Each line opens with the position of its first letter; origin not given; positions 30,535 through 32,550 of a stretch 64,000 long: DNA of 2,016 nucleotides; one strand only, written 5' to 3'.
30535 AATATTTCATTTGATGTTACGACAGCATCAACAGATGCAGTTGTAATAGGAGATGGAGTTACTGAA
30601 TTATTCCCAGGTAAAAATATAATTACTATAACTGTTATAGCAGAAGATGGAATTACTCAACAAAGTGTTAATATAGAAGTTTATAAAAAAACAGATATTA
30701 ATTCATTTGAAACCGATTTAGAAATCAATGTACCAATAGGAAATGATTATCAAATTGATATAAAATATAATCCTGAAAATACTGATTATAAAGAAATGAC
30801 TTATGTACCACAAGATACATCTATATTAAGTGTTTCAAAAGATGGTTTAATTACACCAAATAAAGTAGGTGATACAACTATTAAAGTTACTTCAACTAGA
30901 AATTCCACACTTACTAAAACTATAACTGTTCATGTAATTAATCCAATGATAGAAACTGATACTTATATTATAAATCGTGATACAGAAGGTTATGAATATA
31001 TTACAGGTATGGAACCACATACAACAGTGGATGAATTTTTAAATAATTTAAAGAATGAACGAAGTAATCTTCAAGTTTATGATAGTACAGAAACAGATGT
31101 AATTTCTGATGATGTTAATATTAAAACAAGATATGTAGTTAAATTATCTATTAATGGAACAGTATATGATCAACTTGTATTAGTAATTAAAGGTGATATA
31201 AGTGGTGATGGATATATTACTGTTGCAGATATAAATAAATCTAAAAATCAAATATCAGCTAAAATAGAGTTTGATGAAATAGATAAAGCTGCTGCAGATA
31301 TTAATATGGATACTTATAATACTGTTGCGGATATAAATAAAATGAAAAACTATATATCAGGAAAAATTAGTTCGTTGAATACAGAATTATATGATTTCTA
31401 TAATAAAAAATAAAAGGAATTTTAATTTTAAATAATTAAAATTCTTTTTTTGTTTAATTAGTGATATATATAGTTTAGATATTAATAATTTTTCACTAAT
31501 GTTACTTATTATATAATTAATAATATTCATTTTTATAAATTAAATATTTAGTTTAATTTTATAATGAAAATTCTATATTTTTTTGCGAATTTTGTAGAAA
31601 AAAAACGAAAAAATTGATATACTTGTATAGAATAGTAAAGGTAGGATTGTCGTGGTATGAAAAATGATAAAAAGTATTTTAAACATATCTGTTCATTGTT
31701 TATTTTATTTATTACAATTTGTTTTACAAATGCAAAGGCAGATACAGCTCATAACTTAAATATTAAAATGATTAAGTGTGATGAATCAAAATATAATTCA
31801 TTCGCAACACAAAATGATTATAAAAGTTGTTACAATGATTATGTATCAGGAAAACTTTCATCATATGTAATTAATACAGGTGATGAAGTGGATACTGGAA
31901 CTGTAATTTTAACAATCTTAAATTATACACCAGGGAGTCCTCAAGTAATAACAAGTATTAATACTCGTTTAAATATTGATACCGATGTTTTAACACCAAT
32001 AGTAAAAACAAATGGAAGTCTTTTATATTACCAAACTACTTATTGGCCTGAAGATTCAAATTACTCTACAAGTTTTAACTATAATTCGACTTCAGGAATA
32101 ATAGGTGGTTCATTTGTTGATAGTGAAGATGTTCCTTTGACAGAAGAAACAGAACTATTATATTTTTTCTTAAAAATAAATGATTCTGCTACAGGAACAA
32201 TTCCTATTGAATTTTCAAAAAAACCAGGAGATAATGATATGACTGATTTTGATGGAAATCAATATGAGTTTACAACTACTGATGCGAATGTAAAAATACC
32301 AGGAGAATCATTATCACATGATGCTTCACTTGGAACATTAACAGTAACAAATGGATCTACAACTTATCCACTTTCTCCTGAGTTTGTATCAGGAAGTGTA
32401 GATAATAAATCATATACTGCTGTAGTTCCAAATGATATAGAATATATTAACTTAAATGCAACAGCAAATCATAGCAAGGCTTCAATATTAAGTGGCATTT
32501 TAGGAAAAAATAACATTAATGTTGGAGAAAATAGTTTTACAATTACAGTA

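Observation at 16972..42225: Four-gene non-cellulosomal cohesin-dockerin system that appears to hang giant repeat proteins from the membrane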

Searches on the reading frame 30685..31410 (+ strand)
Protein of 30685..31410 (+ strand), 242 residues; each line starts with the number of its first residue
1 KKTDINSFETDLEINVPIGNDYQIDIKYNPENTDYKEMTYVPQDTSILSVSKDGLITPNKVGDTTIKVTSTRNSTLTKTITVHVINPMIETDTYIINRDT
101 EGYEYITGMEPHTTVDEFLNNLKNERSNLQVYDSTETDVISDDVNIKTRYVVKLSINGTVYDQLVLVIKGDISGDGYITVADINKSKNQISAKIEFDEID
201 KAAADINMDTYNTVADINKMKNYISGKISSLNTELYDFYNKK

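Call 5: search_protein_families(library=pfam, proteins=[window:30685-31410:+], max_evalue=10)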
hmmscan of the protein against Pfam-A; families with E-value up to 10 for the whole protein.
seq(242 aa): 3 families
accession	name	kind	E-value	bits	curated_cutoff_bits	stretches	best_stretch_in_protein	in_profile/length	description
PF02368.24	Big_2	-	1e-06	29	22.8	1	16-79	14-78/79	Bacterial Ig-like domain (group 2)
PF00404.24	Dockerin_1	-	1.5e-06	28.7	22.9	1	169-224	1-56/57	Dockerin type I domain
PF21461.3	HL_N-beta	-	8.7e-05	22.7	27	1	36-80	12-53/57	Hyaluronate lyase, N-terminal beta-sheet domain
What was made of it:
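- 30730..31380 (+): g1 C-terminal attachment end: Big_2 (30730-30921), X-module (30946-31191), dockerin type A (31192-31380). Big_2 29 bits and Dockerin_1 28.7 bits in isolation (call 5).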

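Call 83: search_protein_families(library=ncbifam, proteins=[window:30691-31410:+], max_evalue=0.01)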
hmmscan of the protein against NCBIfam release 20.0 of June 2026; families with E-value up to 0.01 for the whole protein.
window:30691-31410:+ (240 aa): 0 families

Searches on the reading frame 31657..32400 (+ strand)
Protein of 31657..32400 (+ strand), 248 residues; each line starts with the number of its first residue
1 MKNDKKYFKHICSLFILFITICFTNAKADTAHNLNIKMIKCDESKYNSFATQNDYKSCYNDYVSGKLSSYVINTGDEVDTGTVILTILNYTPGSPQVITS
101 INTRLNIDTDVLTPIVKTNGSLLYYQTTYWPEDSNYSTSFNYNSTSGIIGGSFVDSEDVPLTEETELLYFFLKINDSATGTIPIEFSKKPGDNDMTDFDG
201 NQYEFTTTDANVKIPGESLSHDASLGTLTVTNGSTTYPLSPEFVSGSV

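Call 5: search_protein_families(library=pfam, proteins=[window:31657-32337:+], max_evalue=10)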
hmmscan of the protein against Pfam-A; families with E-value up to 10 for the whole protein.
seq(227 aa): 0 families

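Call 15: find_homologous_proteins(query=window:31741-32337:+, max_evalue=0.001)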
Query seq(199 aa) (199 aa): 2 proteins with E <= 0.001 among 83 candidates.
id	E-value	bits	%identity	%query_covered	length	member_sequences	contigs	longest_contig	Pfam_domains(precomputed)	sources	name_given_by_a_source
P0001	1.5e-109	382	100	88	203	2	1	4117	-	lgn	-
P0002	3.8e-107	374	97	88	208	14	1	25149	-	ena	-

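Call 22: search_protein_representatives(protein=window:31741-32337:+)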
Query: 199 residues. Proteins with E-value up to 0.001 (for the whole library): 18; up to 1e-10: 9; up to 1e-30: 3. The best 18 are listed.
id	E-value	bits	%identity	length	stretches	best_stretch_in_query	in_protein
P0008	4.4e-120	415.0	96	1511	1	1-199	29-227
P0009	2.1e-33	132.3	59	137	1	1-104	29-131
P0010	1.7e-32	129.3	43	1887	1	4-198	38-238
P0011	2.7e-26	109.0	35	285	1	3-199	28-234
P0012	2.4e-23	99.5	35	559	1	4-199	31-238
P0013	2.2e-21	93.0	35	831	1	2-197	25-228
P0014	5.8e-21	91.7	36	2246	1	3-199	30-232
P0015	3.9e-20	89.0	34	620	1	3-199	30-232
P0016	2.0e-17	80.1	33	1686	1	3-199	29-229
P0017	1.1e-09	54.8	32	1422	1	1-169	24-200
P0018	1.1e-06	45.0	23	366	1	3-185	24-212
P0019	2.6e-06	43.9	27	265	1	1-199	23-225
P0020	7.6e-06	42.4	37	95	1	2-66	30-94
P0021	8.2e-06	42.2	26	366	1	3-190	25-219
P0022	1.5e-04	38.1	36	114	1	4-86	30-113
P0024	3.0e-04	37.1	25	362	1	3-161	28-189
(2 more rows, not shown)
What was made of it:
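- Tried and rejected: The exhaustive representative search was needed (call 22).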

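Call 29: search_solved_structures(query=A1, max_evalue=10, show_alignments=2)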
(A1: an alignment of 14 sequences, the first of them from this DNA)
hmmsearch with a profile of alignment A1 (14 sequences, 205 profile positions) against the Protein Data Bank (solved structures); distinct sequences matched with E-value up to 10: 9.
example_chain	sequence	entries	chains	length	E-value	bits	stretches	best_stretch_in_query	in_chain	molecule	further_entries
6kg8_A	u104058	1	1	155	0.028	17.5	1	101-194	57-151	Probably cellulosomal scaffolding protein, secreted cellulose-binding and cohesin domain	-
6kgc_A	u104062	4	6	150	0.033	17.2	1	101-194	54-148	Probably cellulosomal scaffolding protein, secreted cellulose-binding and cohesin domain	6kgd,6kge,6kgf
1dcz_A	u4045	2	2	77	0.14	15.2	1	34-65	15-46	TRANSCARBOXYLASE 1.3S SUBUNIT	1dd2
1o78_A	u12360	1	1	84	0.18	14.8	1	34-65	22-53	BIOTIN CARBOXYL CARRIER PROTEIN OF METHYLMALONYL-COA CARBOXYL-TRANSFERASE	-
3l8q_A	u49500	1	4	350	0.35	13.9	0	59-105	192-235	Cellulosomal scaffoldin adaptor protein B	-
8ttt_A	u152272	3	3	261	0.8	12.7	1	52-156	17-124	Sorting nexin-27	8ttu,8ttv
7ct1_A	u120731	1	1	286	0.93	12.5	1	52-156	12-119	Fusion protein Sorting nexin-27 and DLF motif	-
2ejm_A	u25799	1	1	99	0.96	12.4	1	35-65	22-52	Methylcrotonoyl-CoA carboxylase subunit alpha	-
5ks8_C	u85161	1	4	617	1.8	11.5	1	26-65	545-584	Pyruvate carboxylase subunit beta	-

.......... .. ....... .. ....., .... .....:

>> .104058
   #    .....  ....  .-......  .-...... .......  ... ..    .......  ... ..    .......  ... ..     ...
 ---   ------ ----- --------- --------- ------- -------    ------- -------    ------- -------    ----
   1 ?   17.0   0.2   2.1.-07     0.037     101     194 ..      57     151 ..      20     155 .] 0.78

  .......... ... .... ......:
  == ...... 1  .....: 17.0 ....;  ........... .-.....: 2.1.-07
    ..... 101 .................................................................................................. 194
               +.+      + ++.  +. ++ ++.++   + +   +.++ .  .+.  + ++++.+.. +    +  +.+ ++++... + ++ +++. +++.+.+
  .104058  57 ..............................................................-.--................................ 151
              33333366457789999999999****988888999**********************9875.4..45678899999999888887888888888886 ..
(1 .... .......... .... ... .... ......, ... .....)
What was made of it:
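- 31741..32337 (+): g2 N-cohesin (residues 29-227). Cohesin fold with an extra helical insert (residues ~15-35 of the module) bracketed by two invariant Cys. Family profile against PDB sequences: best hits are cohesins 6kg8 and 6kgc, E 0.03 (call 29).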

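Call 33: find_homologous_proteins(query=A1, max_evalue=0.001)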
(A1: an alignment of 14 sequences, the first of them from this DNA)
Query A1 (14 sequences) (199 aa, profile of the alignment): 4 proteins with E <= 0.001 among 1220 candidates.
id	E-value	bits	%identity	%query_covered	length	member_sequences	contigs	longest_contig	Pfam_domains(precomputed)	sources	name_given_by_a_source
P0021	2.8e-54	202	25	93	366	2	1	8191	PF00404.25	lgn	-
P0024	6.4e-52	194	22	81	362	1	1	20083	PF00404.25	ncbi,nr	ncbi:MAG: dockerin type I domain-containing protein [Ruminococcus sp.]|nr:dockerin type I domain-con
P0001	1.0e-50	190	100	88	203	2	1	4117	-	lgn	-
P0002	2.2e-50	189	97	88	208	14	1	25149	-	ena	-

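Call 42: predict_structure(alignment_id=A3)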
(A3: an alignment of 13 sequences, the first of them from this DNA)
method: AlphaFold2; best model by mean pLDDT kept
length: 199 residues; sequences in the alignment: 13
mean_pLDDT: 87.4   pTM: 0.83
mean pLDDT of the five models: 87.4, 87.2, 87.0, 86.2, 85.5
residues with pLDDT >= 90: 124; 70-90: 53; 50-70: 15; < 50: 7
segments of 3 or more residues with pLDDT < 50: 191-193, 197-199
pLDDT, mean of each block of 10 residues (from residue 1): 93 80 85 89 92 94 93 96 92 75 70 90 90 90 94 96 95 96 87 49
secondary structure, 60 per line:
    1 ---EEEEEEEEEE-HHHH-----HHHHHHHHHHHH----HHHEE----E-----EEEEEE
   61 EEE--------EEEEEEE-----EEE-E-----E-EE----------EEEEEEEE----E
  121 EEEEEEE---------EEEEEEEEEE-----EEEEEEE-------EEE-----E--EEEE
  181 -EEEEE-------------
elements in order: E4-13 H15-18 H24-35 E55-63 E72-78 E84-86 E108-115 E120-127 E137-146 E152-158 E166-168 E177-180 E182-186
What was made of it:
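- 31741..32337 (+): AF2 pLDDT 87.4 (call 42).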

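Call 43: find_encoding_contigs(protein=P0014, flank=10000, max_places=3)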
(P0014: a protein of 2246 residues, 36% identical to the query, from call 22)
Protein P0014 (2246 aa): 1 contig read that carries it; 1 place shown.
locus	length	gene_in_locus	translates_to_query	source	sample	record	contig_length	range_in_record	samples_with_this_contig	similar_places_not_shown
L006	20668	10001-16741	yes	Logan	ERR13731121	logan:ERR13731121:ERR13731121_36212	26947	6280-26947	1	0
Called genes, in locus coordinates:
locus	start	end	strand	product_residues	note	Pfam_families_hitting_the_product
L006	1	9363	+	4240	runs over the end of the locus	PF12733:Cadherin-like (weak), PF12810:ALK_LTK_GRD, PF12733:Cadherin-like, PF02368:Big_2, PF00404:Dockerin_1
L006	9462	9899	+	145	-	-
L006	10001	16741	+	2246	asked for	PF12733:Cadherin-like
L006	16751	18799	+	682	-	PF12733:Cadherin-like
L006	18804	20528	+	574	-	PF12733:Cadherin-like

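Call 45: find_encoding_contigs(protein=P0017, flank=10000, max_places=3)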
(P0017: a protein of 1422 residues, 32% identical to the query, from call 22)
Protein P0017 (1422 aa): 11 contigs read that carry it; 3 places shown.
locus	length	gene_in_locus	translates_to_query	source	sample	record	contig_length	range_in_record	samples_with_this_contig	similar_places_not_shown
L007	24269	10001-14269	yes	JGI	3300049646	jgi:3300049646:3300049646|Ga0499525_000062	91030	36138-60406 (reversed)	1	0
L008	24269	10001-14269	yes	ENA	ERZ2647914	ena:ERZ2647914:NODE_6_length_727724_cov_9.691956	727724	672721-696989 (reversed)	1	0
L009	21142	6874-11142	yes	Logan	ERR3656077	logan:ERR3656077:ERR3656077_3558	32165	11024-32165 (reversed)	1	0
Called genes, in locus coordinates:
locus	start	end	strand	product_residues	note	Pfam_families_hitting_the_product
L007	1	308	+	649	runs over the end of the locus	PF22745:Nlig-Ia, PF01653:DNA_ligase_aden, PF03120:OB_DNA_ligase, PF14520:HHH_5 (faint), PF12826:HHH_2, PF00533:BRCT, PF12738:PTCB-BRCT (weak)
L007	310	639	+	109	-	-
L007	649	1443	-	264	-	PF00149:Metallophos, PF12850:Metallophos_2 (weak)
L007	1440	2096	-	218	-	PF02517:Rce1-like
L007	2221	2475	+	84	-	PF02576:RimP_N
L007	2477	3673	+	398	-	PF08529:NusA_N, PF13184:KH_NusA_1st, PF26594:KH_NusA_2nd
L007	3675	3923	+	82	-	PF04296:YlxR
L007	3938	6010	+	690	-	PF09439:SRPRB (faint), PF04760:IF2_N, PF00009:GTP_EFTU, PF00025:Arf, PF01926:MMR_HSR1, PF22042:EF-G_D2, PF11987:IF-2, PF03144:GTP_EFTU_D2 (weak), +1 more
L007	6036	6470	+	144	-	-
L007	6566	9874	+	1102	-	PF12733:Cadherin-like, PF00404:Dockerin_1 (weak)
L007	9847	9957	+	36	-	-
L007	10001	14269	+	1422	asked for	PF12733:Cadherin-like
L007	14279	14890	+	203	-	-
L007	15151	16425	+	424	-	PF12733:Cadherin-like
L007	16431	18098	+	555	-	PF00963:Cohesin, PF12733:Cadherin-like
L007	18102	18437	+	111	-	PF02033:RBFA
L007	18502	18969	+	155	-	-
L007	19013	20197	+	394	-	PF00162:PGK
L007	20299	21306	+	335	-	PF03706:LPG_synthase_TM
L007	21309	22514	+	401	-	PF13439:Glyco_transf_4, PF13477:Glyco_trans_4_2 (weak), PF13579:Glyco_trans_4_4, PF00534:Glycos_transf_1, PF13692:Glyco_trans_1_4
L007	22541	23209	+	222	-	PF00121:TIM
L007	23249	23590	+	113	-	PF08769:Spo0A_C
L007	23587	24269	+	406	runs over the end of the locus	-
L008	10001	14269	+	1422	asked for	PF12733:Cadherin-like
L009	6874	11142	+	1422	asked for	PF12733:Cadherin-like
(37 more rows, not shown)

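Call 46: fold_search(model_id=the predicted structure, library=pdb)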
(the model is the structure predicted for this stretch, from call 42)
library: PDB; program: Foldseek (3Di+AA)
matches with E <= 10: 1702; with E <= 0.001: 81
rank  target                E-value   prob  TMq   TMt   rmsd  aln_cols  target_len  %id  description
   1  6kgc_A                2.5e-08  1.00  0.54  0.72   5.6       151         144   19  Crystal structure of CaDoc0917(R49D)-CaCohA2 complex at pH 5.4 (released 2020-07-08)
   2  6kgd_A                8.1e-08  1.00  0.52  0.69   5.8       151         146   18  Crystal structure of CaDoc0917(R49D)-CaCohA2 complex at pH 8.0 (released 2020-07-08)
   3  5k39_A                8.1e-08  1.00  0.51  0.60   4.7       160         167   14  THE TYPE II COHESIN DOCKERIN COMPLEX FROM CLOSTRIDIUM THERMOCELLUM (released 2017-03-29)
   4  6kgf_C                8.6e-08  1.00  0.59  0.77   3.0       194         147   14  Crystal structure of CaDoc0917(R16D)-CaCohA2 complex at pH 8.2 (released 2020-07-08)
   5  6kge_A                1.4e-07  1.00  0.53  0.72   5.7       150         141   19  Crystal structure of CaDoc0917(R16D)-CaCohA2 complex at pH 5.5 (released 2020-07-08)
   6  6kgf_A                1.5e-07  1.00  0.51  0.69   5.9       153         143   19  Crystal structure of CaDoc0917(R16D)-CaCohA2 complex at pH 8.2 (released 2020-07-08)
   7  3ul4_A                1.6e-07  1.00  0.52  0.70   4.1       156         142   15  Crystal structure of Coh-OlpA(Cthe_3080)-Doc918(Cthe_0918) complex: A novel type I Cohesin-Dockerin complex from Clost (released 2012-11-28)
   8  2y3n_A                2.3e-07  1.00  0.58  0.65   3.4       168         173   13  Type II cohesin-dockerin domain from Bacteroides cellolosolvens (released 2012-01-11)
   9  2xdh                  2.3e-07  1.00  0.51  0.71   5.2       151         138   16  Non-cellulosomal cohesin from the hyperthermophilic archaeon Archaeoglobus fulgidus (released 2010-05-26)
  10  3kcp_A                2.7e-07  1.00  0.53  0.36   4.1       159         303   18  Crystal structure of interacting Clostridium thermocellum multimodular components (released 2010-02-09)
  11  1tyj                  3.0e-07  1.00  0.56  0.65   3.6       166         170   13  Crystal Structure Analysis of type II Cohesin A11 from Bacteroides cellulosolvens (released 2005-04-26)
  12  4dh2_A                3.2e-07  1.00  0.56  0.69   3.5       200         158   13  Crystal structure of Coh-OlpC(Cthe_0452)-Doc435(Cthe_0435) complex: A novel type I Cohesin-Dockerin complex from Clost (released 2012-11-28)
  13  4fl4_B                3.2e-07  1.00  0.53  0.63   3.8       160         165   13  Scaffoldin conformation and dynamics revealed by a ternary complex from the Clostridium thermocellum cellulosome (released 2012-06-27)
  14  4uyp_A                4.4e-07  1.00  0.55  0.74   3.4       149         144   14  High resolution structure of the third cohesin ScaC in complex with the ScaB dockerin with a mutation in the N-termina (released 2015-04-15)
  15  1qzn                  4.6e-07  1.00  0.54  0.62   3.8       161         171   14  Crystal Structure Analysis of a type II cohesin domain from the cellulosome of Acetivibrio cellulolyticus (released 2004-09-21)
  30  6kg8_MODEL_1_A        9.8e-07  1.00  0.51  0.63   6.0       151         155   16  Solution structure of CaCohA2 from Clostridium acetobutylicum (released 2020-07-08)
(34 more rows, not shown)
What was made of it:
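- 31741..32337 (+): Foldseek against the PDB: top 50 matches all cohesins (call 46).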

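Call 49: find_encoding_contigs(protein=P0024, flank=10000, max_places=3)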
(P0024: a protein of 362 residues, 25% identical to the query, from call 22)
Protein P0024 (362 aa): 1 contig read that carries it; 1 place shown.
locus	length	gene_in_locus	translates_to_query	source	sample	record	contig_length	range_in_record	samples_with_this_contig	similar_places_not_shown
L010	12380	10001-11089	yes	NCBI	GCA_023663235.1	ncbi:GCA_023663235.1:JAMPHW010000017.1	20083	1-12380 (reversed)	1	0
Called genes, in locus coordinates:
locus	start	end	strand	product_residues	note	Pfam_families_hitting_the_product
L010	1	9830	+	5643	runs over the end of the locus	PF06905:FAIM1 (faint), PF12733:Cadherin-like (weak), PF12810:ALK_LTK_GRD, PF12733:Cadherin-like, PF14249:Tocopherol_cycl (faint), PF21664:TBPIP_C (faint), PF12733:Cadherin-like, PF02368:Big_2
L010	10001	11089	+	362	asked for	PF00404:Dockerin_1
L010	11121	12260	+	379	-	-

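Call 50: find_encoding_contigs(protein=P0016, flank=10000, max_places=3)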
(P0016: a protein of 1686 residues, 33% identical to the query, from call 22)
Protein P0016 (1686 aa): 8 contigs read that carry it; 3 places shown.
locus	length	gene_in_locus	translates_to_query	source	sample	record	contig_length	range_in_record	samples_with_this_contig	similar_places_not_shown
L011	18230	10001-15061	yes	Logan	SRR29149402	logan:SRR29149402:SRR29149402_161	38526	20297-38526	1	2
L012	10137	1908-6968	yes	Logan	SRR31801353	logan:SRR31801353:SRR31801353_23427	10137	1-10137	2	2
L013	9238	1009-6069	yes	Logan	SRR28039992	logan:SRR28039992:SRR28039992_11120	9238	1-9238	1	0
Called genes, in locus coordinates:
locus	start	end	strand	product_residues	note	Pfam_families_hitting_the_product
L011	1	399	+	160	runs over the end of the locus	PF04892:VanZ-LLP1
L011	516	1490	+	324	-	PF17761:DUF1016_N, PF06250:YhcG_C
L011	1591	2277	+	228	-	PF02706:Wzz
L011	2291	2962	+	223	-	PF10609:ParA, PF13614:AAA_31, PF00142:Fer4_NifH (weak), PF01656:CbiA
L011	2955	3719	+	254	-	PF19567:CpsB_CapC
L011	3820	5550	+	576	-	PF00005:ABC_tran, PF02463:SMC_N (faint), PF13304:AAA_21 (weak), PF01061:ABC2_membrane, PF12698:ABC2_membrane_3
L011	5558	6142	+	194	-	PF01725:Ham1p_like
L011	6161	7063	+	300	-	PF00561:Abhydrolase_1, PF12146:Hydrolase_4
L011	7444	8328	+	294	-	PF00106:adh_short (weak), PF13561:adh_short_C2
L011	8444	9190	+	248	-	PF00963:Cohesin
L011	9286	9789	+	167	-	-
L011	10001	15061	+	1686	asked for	PF12733:Cadherin-like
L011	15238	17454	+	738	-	PF12733:Cadherin-like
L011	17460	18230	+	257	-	?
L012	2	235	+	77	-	?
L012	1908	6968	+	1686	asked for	PF12733:Cadherin-like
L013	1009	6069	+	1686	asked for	PF12733:Cadherin-like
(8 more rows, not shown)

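Call 83: search_protein_families(library=ncbifam, proteins=[window:31657-32400:+], max_evalue=0.01)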
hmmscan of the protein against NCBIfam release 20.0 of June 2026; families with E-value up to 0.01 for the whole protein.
window:31657-32400:+ (248 aa): 0 families

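Call 88: find_encoding_contigs(protein=P0015, flank=10000, max_places=3)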
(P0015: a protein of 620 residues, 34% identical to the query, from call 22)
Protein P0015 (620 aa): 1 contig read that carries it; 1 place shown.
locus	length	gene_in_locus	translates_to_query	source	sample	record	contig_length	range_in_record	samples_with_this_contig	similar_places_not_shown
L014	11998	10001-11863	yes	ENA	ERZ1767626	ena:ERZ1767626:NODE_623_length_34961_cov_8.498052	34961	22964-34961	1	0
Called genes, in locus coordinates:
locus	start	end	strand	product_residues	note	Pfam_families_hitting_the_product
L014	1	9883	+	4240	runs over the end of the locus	PF12733:Cadherin-like, PF12810:ALK_LTK_GRD, PF12733:Cadherin-like, PF02368:Big_2, PF00404:Dockerin_1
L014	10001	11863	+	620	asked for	PF12733:Cadherin-like, PF16403:Bact_surface_Ig-like (weak)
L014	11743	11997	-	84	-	?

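Call 89: find_encoding_contigs(protein=P0010, flank=10000, max_places=3)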
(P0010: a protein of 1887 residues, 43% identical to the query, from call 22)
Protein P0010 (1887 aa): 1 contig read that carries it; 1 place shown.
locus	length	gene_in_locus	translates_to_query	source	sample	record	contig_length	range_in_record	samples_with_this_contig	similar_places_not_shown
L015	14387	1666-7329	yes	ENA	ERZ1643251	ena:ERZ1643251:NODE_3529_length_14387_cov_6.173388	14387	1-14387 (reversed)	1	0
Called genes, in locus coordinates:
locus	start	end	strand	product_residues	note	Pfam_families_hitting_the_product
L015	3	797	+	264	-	?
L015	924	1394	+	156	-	-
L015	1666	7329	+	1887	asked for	PF12733:Cadherin-like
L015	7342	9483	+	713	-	PF12733:Cadherin-like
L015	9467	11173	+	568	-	PF12733:Cadherin-like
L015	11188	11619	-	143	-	-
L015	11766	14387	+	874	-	?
